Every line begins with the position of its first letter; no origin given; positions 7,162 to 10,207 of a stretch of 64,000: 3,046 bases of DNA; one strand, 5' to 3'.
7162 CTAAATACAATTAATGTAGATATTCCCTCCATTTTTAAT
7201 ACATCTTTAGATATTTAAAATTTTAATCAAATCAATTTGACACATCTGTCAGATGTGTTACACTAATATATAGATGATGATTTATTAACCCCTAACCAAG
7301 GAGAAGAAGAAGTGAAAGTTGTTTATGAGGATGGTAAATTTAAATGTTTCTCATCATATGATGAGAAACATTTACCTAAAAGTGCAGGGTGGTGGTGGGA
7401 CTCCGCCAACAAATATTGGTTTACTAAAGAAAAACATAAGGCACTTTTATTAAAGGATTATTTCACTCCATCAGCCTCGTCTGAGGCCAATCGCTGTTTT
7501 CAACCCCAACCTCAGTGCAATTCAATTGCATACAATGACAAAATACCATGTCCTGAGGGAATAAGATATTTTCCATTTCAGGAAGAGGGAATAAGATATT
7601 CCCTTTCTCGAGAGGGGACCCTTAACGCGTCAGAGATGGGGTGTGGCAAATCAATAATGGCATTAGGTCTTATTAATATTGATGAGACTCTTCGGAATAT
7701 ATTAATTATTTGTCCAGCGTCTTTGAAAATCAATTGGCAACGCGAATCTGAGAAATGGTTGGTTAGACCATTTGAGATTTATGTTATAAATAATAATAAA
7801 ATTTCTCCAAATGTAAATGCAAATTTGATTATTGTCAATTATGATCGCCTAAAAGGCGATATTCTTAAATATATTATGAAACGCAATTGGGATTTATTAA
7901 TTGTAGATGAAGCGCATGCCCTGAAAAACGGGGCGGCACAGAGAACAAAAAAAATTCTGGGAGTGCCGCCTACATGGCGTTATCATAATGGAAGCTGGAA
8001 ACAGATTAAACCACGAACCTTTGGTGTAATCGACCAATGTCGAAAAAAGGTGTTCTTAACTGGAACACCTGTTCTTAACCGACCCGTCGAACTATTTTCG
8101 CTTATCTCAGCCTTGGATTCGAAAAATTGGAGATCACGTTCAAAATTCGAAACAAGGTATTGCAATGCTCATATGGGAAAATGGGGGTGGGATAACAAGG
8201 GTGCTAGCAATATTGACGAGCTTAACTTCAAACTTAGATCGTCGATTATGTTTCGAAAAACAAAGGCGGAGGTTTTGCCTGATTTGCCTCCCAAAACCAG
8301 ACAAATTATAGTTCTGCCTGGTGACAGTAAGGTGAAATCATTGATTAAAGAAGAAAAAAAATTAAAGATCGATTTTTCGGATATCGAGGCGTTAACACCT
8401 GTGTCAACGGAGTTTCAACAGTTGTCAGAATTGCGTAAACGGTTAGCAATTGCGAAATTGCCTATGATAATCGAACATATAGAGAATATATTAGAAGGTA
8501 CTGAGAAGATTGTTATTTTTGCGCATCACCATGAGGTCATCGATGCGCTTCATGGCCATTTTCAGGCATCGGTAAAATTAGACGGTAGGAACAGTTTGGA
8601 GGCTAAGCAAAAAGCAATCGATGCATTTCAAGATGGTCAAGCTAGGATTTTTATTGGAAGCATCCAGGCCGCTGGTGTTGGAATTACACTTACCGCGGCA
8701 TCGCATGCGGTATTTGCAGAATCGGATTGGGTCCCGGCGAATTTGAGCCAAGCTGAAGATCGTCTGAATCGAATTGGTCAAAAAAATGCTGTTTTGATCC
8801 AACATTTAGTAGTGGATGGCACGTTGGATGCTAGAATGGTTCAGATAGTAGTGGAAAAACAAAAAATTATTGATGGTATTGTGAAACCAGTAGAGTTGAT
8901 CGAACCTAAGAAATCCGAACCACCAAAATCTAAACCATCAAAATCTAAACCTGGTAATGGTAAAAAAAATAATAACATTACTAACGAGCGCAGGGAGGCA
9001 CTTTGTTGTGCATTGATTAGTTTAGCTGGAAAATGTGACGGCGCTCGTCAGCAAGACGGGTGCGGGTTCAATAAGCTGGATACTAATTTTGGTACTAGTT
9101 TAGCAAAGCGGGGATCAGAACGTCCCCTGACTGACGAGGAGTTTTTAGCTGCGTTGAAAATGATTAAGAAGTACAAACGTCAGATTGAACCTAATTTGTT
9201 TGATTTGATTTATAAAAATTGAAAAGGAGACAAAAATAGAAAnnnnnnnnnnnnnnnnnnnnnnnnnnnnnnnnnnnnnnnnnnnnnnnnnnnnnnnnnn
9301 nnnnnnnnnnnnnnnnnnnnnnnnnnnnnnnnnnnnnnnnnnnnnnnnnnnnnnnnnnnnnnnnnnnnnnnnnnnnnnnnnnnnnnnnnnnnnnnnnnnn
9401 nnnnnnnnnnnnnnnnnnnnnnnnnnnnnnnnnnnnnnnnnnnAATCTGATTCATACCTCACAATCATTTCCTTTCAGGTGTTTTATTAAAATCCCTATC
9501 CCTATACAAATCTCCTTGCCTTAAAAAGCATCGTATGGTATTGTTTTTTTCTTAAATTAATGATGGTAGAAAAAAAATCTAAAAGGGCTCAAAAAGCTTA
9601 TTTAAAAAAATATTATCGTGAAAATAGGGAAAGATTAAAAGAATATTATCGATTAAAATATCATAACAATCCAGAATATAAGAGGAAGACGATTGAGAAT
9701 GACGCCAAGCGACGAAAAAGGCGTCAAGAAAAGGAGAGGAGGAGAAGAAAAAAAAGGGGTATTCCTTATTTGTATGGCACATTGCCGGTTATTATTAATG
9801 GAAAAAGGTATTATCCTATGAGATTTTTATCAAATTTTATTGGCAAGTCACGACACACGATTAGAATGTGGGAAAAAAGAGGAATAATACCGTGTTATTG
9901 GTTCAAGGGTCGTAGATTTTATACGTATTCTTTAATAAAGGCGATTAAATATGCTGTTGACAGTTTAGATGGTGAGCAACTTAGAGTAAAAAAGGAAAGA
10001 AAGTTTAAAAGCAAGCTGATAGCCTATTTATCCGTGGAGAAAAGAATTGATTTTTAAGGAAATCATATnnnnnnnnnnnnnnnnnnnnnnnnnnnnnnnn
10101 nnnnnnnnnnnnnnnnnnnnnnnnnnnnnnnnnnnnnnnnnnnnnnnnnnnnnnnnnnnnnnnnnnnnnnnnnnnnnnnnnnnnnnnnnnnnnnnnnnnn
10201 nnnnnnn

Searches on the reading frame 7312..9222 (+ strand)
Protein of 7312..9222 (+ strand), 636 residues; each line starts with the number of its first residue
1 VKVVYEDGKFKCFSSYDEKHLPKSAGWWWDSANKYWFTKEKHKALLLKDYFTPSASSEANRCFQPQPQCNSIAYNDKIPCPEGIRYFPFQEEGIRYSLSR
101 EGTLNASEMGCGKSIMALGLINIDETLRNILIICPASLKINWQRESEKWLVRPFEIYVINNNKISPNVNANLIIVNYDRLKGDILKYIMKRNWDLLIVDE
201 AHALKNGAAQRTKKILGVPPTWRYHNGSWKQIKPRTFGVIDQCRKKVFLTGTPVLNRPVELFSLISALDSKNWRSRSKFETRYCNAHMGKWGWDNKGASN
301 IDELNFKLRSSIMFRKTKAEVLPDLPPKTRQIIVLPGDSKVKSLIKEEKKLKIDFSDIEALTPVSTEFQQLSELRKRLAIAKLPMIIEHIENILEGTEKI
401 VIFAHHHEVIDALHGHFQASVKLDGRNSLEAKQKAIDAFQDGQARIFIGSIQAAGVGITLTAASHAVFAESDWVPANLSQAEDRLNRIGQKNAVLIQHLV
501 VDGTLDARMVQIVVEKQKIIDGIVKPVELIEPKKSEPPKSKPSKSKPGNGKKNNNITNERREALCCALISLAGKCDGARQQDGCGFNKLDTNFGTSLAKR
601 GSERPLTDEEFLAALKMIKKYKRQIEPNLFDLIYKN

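Call 14: search_dna_similar(query=window:7312-9222:+, collection=phages, mode=protein, max_rows=20)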
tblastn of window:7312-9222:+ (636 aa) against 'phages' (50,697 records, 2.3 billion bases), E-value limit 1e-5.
Records with a match: 1049; places in all: 1052; records where one place covers at least 80% of the query: 19.
Best place of each record, by identity: <60% 1049.
By first word of the organism name: Pseudomonas 363; Gordonia 210; Arthrobacter 123; Caulobacter 39; Escherichia 27; Microbacterium 25; Bacillus 17; Clostridium 14; Serratia 14; Xanthomonas 14; and 77 more.
By host as written in the record: Gordonia terrae 3612 140; Pseudomonas aeruginosa 137; Pseudomonas aeruginosa PAO1 108; Arthrobacter sp. ATCC 21022 106; - 65; Pseudomonas sp. 33; Gordonia rubripertincta NRRL B-16540 29; Caulobacter vibrioides CB15 22; and 204 more.
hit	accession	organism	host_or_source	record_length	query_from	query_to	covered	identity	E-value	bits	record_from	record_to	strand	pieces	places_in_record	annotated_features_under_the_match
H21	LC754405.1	Thermus phage MN1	Thermus thermophilus HB8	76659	16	633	97%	36.3%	2e-113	380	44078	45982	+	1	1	helicase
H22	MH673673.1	Thermus phage phiLo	Thermus thermophilus HB8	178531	9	625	97%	34.6%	2e-102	348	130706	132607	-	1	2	DNA helicase-like protein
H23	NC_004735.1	Rhodothermus phage RM378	Rhodothermus marinus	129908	1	625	98%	33.2%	7e-97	332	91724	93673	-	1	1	DNA helicase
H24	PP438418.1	Microcystis phage Mwe-JY26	Microcystis wesenbergii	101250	1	520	79%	40.3%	5e-52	348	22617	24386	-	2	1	DNA helicase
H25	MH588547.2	Caulobacter phage CcrSC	Caulobacter vibrioides CB15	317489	2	523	79%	34.3%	4e-43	288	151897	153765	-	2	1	DNA helicase | hypothetical protein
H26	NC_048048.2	Caulobacter phage CcrSC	Caulobacter vibrioides CB15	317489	2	523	79%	34.3%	4e-43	288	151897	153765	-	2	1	DNA helicase | hypothetical protein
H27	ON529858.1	Brevundimonas phage vB_BgoS-Bajun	Brevundimonas goettingensis LVF2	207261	5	524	77%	34.9%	5e-41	291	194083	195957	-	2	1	helicase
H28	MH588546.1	Caulobacter phage CcrBL9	Caulobacter vibrioides CB15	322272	2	523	78%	34.6%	3e-45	294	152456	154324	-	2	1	SNF2/RAD54 family helicase | hypothetical protein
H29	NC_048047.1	Caulobacter phage CcrBL9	Caulobacter vibrioides CB15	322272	2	523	78%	34.6%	3e-45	294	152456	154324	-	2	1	SNF2/RAD54 family helicase | hypothetical protein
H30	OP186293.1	Rhodobacter phage RcXuper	Rhodobacter capsulatus YW1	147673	7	525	82%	32.8%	7e-82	288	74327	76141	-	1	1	DNA helicase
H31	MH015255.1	Ruegeria phage vB_RpoS-V10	Ruegeria pomeroyi DSS-3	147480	7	520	81%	32.9%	3e-87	303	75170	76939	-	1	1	DNA helicase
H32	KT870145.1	Roseobacter phage DSS3P8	Ruegeria pomeroyi DSS-3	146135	7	520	81%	32.9%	5e-87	303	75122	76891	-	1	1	SNF2 family superfamily II DNA/RNA helicase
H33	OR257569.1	Ruegeria phage RpAliso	Ruegeria pomeroyi DSS-3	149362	7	520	81%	32.6%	7e-82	288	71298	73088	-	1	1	DNA helicase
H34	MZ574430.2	Caulobacter phage C2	Caulobacter vibrioides CB15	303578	2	523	78%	33.5%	2e-43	286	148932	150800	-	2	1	DNA helicase | hypothetical protein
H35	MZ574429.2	Caulobacter phage C1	Caulobacter vibrioides CB15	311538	2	523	78%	33.5%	2e-43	286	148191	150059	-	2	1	DNA helicase | hypothetical protein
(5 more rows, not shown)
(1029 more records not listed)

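Call 15: find_related_loci(query=window:7312-9222:+, collection=viral_contigs, flank=3000)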
Query window:7312-9222:+ (636 aa) in viral_contigs; peptide patterns used: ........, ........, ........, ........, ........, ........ (x = any residue, [..] = any of these).
43 stretches matched a pattern; 1 encode a relative of the query (tblastn E <= 1e-3); 1 distinct loci.
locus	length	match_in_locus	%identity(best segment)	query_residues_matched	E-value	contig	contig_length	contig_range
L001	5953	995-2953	35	16-625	2e-108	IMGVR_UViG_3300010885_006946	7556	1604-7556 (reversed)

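Call 22: find_homologous_proteins(query=window:7312-9222:+, max_evalue=1e-30)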
Query window:7312-9222:+ (636 aa): 4668 proteins with E <= 1e-30 among 8000 candidates; the best 120 are listed.
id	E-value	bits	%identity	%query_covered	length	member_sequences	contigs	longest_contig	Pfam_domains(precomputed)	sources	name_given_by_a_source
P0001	0.0e+0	1465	100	100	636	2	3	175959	PF00176.30,PF00271.38,PF04851.22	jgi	-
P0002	1.4e-196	673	49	100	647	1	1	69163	PF00176.30,PF00271.38,PF04851.22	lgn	-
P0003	9.1e-176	604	45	100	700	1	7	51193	PF00270.36,PF00176.30,PF00271.38,PF04851.22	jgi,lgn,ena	-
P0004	6.7e-166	571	45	99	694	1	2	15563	PF00176.30,PF00271.38,PF04851.22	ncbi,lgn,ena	-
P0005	1.2e-161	557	44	99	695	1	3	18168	PF00176.30,PF00271.38,PF04851.22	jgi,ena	-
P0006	3.5e-157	542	43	99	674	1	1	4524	PF00176.30,PF00271.38,PF04851.22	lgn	-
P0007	1.4e-155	537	42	99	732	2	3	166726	PF00176.30,PF00271.38,PF04851.22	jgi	jgi:SWI/SNF-related matrix-associated actin-dependent regulator 1 of chromatin subfamily A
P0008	4.2e-154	532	44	100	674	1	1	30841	PF00270.36,PF00176.30,PF00271.38,PF04851.22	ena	-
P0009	1.2e-153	531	43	98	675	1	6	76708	PF00176.30,PF00271.38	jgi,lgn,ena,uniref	uniref:Putative helicase n=1 Tax=viral metagenome TaxID=1070528 RepID=A0A6M3MF64_9ZZZZ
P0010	9.0e-152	525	54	70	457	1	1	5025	PF00176.30,PF00271.38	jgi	jgi:SWI/SNF-related matrix-associated actin-dependent regulator 1 of chromatin subfamily A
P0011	4.2e-148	512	42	100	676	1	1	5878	PF00270.36,PF00176.30,PF00271.38,PF04851.22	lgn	-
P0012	4.3e-148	512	41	100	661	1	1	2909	PF00270.36,PF00176.30,PF00271.38,PF04851.22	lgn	-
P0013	1.1e-147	511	40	99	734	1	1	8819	PF00176.30,PF18974.6,PF00271.38,PF04851.22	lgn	-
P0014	2.0e-147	510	43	98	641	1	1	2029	PF00176.30,PF00271.38,PF04851.22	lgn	-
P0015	3.0e-147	510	41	100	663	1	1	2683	PF00270.36,PF00176.30,PF00271.38,PF04851.22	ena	-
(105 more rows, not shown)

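Call 23: find_encoding_contigs(protein=P0001, flank=10000, max_places=10)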
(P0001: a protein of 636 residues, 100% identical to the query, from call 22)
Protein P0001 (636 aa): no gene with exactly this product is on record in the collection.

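Call 24: find_encoding_contigs(protein=P0002, flank=10000, max_places=4)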
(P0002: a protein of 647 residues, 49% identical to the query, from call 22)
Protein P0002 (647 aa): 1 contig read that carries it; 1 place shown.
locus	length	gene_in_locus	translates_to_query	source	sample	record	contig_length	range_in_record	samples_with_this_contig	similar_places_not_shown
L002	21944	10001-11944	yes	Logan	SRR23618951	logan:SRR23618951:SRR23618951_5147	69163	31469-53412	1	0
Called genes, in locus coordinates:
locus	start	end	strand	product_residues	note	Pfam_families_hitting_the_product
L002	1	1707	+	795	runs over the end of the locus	PF14528:LAGLIDADG_3 (faint), PF02511:Thy1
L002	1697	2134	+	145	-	-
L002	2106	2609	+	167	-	-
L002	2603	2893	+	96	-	-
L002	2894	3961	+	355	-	-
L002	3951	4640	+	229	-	-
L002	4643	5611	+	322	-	PF13730:HTH_36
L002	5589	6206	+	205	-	PF01695:IstB_IS21, PF00308:Bac_DnaA (weak), PF00004:AAA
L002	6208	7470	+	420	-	PF03796:DnaB_C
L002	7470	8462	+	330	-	PF01751:Toprim (weak), PF13155:Toprim_2, PF13662:Toprim_4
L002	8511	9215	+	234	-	-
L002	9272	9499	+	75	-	-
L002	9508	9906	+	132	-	PF02675:AdoMet_dc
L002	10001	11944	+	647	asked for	PF00176:SNF2-rel_dom, PF04851:ResIII (faint), PF00176:SNF2-rel_dom, PF00271:Helicase_C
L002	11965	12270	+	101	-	-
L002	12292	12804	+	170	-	PF02357:NusG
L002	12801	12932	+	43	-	-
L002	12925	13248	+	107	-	-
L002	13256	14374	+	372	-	PF00154:RecA_N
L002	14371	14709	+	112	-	-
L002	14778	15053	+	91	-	-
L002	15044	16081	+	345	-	-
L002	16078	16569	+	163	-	-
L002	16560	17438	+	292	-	-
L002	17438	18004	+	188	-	-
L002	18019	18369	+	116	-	PF00436:SSB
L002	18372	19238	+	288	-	-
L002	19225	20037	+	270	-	PF02195:ParB_N, PF17762:HTH_ParB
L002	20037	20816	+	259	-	PF01555:N6_N4_Mtase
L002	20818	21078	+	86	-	-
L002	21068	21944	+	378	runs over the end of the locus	PF00712:DNA_pol3_beta, PF02767:DNA_pol3_beta_2 (faint), PF02768:DNA_pol3_beta_3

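Call 25: list_cluster_members(proteins=[P0001])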
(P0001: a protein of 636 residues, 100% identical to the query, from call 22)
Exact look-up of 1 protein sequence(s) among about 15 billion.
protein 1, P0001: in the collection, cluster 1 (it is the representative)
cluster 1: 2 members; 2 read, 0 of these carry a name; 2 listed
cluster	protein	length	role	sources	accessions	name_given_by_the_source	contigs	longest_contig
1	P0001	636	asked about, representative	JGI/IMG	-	-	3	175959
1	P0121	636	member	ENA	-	-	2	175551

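Call 28: find_encoding_contigs(protein=P0121, flank=10000, max_places=4)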
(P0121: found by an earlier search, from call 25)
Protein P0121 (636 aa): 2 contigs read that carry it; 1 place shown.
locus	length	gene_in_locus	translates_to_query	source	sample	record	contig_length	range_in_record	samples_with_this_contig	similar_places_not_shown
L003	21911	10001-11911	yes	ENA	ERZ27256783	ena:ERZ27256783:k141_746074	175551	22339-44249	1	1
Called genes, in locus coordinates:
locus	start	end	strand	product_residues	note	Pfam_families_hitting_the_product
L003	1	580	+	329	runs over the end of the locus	-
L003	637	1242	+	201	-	-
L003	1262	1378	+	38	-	-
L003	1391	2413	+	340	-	PF13730:HTH_36 (weak)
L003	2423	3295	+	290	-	-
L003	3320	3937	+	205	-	PF01695:IstB_IS21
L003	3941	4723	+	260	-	-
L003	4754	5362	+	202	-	-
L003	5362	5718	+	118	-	PF14359:DUF4406, PF24963:DUF7768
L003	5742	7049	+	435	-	PF03796:DnaB_C, PF13481:AAA_25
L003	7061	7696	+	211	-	-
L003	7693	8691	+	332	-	PF01751:Toprim, PF13155:Toprim_2, PF13662:Toprim_4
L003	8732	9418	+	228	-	-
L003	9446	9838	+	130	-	PF02675:AdoMet_dc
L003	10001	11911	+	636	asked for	PF00176:SNF2-rel_dom, PF04851:ResIII (weak), PF00176:SNF2-rel_dom, PF00271:Helicase_C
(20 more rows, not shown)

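Call 48: find_related_loci(query=window:7312-9222:+, collection=metagenome_contigs, flank=10000)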
Query window:7312-9222:+ (636 aa) in metagenome_contigs; peptide patterns used: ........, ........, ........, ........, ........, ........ (x = any residue, [..] = any of these).
349 stretches matched a pattern; 9 encode a relative of the query (tblastn E <= 1e-3); 9 distinct loci.
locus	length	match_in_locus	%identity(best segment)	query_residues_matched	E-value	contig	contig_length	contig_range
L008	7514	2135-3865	37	55-630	7e-122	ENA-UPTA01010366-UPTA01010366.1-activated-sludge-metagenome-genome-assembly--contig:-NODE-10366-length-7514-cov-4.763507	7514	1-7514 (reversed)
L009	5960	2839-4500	38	78-625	2e-115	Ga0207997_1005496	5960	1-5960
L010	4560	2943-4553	37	78-605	1e-111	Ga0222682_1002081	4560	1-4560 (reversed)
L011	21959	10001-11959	35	16-625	2e-107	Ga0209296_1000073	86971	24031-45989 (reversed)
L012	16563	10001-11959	35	16-625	2e-107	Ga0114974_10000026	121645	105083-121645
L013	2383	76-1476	37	78-521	5e-93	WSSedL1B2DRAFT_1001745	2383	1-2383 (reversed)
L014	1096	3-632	47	421-635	1e-51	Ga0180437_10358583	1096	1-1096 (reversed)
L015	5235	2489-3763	23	89-521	6e-14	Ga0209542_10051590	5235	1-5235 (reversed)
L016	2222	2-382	33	500-625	5e-11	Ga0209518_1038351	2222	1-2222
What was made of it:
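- Tried and rejected: IMG/VR and the JGI metagenome scan returned only 23-47% relatives (calls 15, 48).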

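Call 67: find_encoding_contigs(protein=P0003, flank=10000, max_places=2)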
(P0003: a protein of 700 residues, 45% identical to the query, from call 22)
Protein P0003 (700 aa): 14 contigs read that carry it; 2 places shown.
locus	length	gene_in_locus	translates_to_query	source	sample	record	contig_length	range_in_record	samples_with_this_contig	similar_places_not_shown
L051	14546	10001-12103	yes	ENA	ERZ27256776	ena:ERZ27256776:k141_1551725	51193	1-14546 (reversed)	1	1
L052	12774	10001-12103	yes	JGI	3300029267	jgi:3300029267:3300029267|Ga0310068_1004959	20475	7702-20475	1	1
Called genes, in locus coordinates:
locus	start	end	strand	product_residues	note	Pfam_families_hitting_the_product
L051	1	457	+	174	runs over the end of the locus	-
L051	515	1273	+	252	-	PF12322:T4_baseplate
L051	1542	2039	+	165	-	PF22769:DCD, PF00692:dUTPase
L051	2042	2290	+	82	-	-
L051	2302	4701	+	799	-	-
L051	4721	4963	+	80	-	-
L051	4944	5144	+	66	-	-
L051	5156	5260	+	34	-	-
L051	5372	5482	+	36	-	-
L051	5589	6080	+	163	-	-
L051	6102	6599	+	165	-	-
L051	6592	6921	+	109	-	-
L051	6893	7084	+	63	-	-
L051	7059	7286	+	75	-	-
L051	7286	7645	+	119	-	-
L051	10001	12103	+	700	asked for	PF04851:ResIII, PF00176:SNF2-rel_dom, PF00270:DEAD (weak), PF00176:SNF2-rel_dom, PF00271:Helicase_C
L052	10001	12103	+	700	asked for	PF04851:ResIII, PF00176:SNF2-rel_dom, PF00270:DEAD (weak), PF00176:SNF2-rel_dom, PF00271:Helicase_C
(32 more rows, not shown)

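Call 68: find_encoding_contigs(protein=P0007, flank=10000, max_places=2)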
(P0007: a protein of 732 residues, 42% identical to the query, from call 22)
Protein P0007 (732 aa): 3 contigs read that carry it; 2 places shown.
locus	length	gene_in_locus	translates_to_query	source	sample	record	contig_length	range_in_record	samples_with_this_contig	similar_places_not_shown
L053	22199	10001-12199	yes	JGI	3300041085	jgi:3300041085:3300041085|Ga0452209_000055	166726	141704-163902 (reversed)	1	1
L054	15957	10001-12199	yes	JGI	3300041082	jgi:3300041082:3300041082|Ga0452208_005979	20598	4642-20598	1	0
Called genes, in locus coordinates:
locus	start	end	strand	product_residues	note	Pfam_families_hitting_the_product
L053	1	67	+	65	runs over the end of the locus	-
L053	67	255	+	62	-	-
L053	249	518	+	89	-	-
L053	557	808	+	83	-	-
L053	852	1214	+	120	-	-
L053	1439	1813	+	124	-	-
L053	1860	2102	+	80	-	-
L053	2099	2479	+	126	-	-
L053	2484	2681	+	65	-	-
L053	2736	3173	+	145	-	-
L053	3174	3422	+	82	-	-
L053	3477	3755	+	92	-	-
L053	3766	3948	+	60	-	-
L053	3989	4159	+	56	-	-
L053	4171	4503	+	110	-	-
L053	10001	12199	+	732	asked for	PF00176:SNF2-rel_dom, PF04851:ResIII (weak), PF00176:SNF2-rel_dom, PF00271:Helicase_C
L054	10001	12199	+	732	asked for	PF00176:SNF2-rel_dom, PF04851:ResIII (weak), PF00176:SNF2-rel_dom, PF00271:Helicase_C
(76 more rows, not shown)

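Call 95: find_encoding_contigs(protein=P0010, flank=5000, max_places=2)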
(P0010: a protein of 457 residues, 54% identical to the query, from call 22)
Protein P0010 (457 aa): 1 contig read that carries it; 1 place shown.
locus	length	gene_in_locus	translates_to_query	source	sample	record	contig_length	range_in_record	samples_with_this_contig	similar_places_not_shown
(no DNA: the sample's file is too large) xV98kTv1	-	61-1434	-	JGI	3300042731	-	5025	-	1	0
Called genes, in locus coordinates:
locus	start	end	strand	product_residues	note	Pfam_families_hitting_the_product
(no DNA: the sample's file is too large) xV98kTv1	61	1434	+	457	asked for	PF00176:SNF2-rel_dom, PF00271:Helicase_C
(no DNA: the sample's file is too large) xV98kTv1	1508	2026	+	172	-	PF02357:NusG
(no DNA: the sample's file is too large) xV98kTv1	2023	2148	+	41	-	-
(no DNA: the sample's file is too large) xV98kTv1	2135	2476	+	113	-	-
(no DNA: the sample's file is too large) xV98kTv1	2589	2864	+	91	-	-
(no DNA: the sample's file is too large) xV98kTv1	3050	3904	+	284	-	-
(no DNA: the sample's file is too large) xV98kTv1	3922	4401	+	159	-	-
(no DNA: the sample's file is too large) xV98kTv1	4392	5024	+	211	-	?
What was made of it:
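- Tried and rejected: The 54%-identical relative P0010 has no retrievable DNA (call 95).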

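Call 96: find_encoding_contigs(protein=P0004, flank=6000, max_places=2)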
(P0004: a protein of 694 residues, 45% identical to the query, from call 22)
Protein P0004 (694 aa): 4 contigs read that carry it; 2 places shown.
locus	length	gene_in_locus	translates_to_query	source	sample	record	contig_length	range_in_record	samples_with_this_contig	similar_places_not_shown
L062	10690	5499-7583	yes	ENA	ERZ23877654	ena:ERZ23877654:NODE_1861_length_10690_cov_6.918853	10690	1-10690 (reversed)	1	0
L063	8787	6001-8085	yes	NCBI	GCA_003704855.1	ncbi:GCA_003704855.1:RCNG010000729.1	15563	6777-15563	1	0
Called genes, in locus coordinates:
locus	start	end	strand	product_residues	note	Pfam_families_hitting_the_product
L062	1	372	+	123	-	?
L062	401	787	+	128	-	-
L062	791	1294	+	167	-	-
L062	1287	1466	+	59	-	-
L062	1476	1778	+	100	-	-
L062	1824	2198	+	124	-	-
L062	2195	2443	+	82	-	-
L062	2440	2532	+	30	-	-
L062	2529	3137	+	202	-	-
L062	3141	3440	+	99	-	-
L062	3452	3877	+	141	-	-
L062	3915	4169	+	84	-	-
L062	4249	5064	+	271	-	-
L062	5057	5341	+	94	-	-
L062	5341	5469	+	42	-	-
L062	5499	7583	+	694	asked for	PF00176:SNF2-rel_dom, PF04851:ResIII (faint), PF00176:SNF2-rel_dom, PF00271:Helicase_C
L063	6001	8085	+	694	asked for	PF00176:SNF2-rel_dom, PF04851:ResIII (faint), PF00176:SNF2-rel_dom, PF00271:Helicase_C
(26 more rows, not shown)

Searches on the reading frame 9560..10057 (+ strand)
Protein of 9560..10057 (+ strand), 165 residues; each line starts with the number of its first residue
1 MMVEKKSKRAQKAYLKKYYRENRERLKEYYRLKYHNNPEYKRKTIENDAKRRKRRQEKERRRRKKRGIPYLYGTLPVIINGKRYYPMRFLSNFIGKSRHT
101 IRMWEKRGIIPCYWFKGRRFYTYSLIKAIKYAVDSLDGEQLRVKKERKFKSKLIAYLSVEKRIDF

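Call 35: search_protein_families(library=pfam, proteins=[window:9560-10057:+], max_evalue=0.01)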
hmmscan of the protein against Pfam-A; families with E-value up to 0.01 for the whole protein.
window:9560-10057:+ (165 aa): 1 family
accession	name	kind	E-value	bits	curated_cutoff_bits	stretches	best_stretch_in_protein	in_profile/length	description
PF13411.12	MerR_1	-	0.00062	20.3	21.6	1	89-134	5-51/69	MerR HTH family regulatory protein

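Call 54: search_protein_families(library=phrogs, proteins=[window:9560-10057:+], max_evalue=0.001)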
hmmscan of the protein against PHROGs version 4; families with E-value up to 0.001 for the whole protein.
window:9560-10057:+ (165 aa): 3 families
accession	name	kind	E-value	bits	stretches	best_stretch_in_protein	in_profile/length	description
phrog_19880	-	transcription regulation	1.6e-05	26.1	1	14-122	9-111/136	transcriptional regulator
phrog_66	-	integration and excision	0.00025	21.8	1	46-135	48-145/412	excisionase and transcriptional regulator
phrog_11671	-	unknown function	0.00093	20.3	1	79-130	2-55/146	-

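Call 76: search_solved_structures(query=window:9560-10057:+, max_evalue=1)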
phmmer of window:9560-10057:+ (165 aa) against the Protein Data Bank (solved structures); distinct sequences matched with E-value up to 1: 9.
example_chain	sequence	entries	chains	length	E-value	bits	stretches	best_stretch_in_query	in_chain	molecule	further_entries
6gzq_S2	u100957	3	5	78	0.24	14.4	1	42-96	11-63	30S ribosomal protein S19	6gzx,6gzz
4jv5_S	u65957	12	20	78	0.24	14.4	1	42-96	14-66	30S ribosomal protein S19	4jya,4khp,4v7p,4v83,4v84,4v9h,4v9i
4k0k_S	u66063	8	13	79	0.24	14.3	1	42-96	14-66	30S ribosomal protein S19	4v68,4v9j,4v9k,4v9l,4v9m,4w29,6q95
4gkj_S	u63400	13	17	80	0.25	14.3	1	42-96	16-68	30S ribosomal protein S19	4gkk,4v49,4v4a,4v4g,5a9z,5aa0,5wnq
4x62_S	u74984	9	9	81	0.26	14.3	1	42-96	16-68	30S ribosomal protein S19 | RIBOSOMAL PROTEIN S19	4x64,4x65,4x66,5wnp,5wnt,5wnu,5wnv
4yhh_S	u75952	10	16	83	0.27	14.2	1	42-96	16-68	30S ribosomal protein S19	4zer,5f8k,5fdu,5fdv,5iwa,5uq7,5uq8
5ot7_R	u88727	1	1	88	0.31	14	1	42-96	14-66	30S ribosomal protein S19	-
1i94_S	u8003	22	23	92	0.33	13.9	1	42-96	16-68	30S RIBOSOMAL PROTEIN S19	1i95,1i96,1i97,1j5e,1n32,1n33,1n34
10px_1s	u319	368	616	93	0.33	13.9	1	42-96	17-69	30S ribosomal protein S19 | Ribosomal protein S19 | 16S Ribosomal protein S19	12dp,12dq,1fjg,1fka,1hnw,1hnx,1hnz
